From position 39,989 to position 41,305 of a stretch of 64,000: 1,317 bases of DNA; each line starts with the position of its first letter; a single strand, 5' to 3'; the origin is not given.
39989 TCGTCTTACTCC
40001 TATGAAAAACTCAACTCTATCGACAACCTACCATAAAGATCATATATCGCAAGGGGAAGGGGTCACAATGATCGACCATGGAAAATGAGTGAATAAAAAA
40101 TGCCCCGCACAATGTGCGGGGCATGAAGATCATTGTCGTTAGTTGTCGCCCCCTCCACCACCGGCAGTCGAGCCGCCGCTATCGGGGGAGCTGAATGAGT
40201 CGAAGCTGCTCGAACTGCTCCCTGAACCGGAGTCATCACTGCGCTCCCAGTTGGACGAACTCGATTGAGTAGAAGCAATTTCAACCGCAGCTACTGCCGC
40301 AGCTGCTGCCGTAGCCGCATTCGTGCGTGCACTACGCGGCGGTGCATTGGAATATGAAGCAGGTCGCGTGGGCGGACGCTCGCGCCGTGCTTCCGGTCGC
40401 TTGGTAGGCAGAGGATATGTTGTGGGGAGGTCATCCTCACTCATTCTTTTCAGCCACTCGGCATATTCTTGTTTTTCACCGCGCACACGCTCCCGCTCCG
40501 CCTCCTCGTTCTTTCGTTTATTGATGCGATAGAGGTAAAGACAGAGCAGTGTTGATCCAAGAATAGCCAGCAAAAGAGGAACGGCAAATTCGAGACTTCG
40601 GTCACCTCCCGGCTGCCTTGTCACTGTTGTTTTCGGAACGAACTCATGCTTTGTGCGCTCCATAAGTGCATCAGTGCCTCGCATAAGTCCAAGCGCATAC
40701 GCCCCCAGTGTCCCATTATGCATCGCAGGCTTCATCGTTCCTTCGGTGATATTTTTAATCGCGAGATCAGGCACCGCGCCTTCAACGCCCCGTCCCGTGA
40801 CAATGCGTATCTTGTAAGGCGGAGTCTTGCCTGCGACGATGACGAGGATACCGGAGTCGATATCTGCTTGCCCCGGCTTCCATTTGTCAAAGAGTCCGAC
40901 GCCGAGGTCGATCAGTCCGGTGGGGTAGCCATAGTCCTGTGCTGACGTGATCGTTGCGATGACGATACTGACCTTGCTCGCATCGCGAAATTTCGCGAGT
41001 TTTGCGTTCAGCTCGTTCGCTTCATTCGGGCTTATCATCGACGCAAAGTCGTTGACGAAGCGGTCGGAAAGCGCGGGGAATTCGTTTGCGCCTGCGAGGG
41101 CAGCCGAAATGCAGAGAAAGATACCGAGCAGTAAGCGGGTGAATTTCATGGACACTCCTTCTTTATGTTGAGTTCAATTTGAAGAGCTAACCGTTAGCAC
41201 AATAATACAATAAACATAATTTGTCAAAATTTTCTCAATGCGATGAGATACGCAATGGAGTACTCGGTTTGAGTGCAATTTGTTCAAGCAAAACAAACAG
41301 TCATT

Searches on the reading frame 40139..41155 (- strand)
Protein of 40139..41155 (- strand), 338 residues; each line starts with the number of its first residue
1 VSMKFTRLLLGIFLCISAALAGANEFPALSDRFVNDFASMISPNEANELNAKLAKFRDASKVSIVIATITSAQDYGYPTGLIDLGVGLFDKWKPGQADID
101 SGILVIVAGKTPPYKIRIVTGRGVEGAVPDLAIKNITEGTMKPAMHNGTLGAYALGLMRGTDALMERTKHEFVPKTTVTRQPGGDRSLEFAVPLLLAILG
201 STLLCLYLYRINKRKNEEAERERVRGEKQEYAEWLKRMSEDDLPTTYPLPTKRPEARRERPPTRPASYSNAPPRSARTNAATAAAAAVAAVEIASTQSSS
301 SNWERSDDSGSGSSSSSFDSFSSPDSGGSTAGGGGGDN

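Call 17: search_protein_families(library=pfam, proteins=[window:40139-41155:-], max_evalue=0.001)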
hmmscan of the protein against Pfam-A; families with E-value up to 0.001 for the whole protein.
window:40139-41155:- (338 aa): 1 family
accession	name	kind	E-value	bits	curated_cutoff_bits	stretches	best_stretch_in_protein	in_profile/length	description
PF04536.20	TPM_phosphatase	-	6.7e-24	84.7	22.1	1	34-166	1-124/125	TPM domain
